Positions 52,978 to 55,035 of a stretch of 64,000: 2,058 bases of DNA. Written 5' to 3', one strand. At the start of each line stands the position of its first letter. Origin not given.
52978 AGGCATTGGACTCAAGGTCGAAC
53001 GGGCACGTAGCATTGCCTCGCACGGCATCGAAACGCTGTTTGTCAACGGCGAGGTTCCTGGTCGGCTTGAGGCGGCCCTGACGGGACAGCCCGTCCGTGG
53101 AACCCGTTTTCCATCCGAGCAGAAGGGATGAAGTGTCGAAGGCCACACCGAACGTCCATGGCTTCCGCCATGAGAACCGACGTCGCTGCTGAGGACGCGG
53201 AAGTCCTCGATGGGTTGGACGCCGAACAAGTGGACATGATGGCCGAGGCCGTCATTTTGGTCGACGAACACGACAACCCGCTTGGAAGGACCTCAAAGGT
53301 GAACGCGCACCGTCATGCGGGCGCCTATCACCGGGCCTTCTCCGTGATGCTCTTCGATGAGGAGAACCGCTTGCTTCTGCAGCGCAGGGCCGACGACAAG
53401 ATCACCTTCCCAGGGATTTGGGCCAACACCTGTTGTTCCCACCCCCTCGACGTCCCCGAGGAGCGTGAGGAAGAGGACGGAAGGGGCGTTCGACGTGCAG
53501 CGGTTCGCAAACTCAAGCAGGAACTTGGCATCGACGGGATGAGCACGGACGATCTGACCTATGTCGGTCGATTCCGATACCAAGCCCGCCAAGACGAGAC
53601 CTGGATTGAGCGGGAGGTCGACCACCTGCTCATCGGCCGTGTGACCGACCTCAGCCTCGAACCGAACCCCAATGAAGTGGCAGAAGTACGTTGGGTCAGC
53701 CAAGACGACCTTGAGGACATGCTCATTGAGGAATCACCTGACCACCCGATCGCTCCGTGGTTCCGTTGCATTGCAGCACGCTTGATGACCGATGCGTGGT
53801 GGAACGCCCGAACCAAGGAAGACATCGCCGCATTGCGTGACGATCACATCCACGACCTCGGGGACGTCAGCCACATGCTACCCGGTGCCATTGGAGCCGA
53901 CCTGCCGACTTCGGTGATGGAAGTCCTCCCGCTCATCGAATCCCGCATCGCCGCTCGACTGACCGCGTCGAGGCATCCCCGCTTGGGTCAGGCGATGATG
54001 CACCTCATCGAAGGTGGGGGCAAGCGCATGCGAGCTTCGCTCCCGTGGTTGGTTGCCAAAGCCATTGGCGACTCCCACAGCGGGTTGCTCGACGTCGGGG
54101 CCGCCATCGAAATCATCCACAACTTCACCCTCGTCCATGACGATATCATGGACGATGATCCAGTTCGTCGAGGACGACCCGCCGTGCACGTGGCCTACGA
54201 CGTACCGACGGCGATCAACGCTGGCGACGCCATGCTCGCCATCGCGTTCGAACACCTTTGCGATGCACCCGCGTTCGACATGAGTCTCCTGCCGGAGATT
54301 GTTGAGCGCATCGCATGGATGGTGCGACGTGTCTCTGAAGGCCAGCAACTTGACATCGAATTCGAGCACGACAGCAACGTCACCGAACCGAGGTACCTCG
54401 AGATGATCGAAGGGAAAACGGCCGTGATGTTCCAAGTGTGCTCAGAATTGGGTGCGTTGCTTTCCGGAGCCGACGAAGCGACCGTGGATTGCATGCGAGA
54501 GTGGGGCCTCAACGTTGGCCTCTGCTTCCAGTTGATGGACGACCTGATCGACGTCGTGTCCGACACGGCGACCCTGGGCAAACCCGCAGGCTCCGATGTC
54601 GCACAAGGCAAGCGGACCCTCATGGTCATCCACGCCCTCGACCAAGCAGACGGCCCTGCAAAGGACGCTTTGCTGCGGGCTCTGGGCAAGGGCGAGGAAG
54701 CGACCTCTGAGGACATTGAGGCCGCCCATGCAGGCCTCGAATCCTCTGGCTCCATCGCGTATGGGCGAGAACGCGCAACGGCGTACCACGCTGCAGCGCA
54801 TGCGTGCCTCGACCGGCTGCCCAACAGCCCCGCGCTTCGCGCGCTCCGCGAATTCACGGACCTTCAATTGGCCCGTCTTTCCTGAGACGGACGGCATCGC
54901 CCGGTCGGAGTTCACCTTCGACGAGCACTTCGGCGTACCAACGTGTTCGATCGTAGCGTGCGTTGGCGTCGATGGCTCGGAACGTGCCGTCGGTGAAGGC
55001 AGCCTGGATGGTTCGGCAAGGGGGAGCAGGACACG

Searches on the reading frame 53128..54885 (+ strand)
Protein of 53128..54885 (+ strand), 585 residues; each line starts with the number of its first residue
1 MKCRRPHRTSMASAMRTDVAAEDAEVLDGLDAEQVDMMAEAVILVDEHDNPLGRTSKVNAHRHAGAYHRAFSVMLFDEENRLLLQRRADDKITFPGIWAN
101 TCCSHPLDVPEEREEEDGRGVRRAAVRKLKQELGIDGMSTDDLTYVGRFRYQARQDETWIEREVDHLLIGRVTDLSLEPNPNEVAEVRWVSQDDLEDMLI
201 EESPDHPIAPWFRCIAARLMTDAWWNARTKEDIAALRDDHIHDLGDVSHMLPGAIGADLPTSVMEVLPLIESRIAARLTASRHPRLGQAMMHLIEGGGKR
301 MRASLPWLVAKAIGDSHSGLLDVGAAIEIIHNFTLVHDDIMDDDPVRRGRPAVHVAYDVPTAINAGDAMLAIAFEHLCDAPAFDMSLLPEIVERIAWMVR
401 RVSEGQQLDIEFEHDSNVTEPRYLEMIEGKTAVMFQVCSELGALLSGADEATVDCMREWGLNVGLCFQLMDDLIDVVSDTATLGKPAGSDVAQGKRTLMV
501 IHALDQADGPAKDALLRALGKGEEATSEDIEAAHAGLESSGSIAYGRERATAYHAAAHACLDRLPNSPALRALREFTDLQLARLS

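Call 39: search_protein_families(library=pfam, proteins=[window:53128-54885:+], max_evalue=0.00001)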
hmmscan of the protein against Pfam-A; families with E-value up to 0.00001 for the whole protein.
window:53128-54885:+ (585 aa): 2 families
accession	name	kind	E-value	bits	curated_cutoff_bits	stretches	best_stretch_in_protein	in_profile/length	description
PF00348.22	polyprenyl_synt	-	1e-68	231.7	27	1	284-532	2-246/251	Polyprenyl synthetase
PF00293.34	NUDIX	-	2.2e-17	63.8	21.1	1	67-210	2-132/134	NUDIX domain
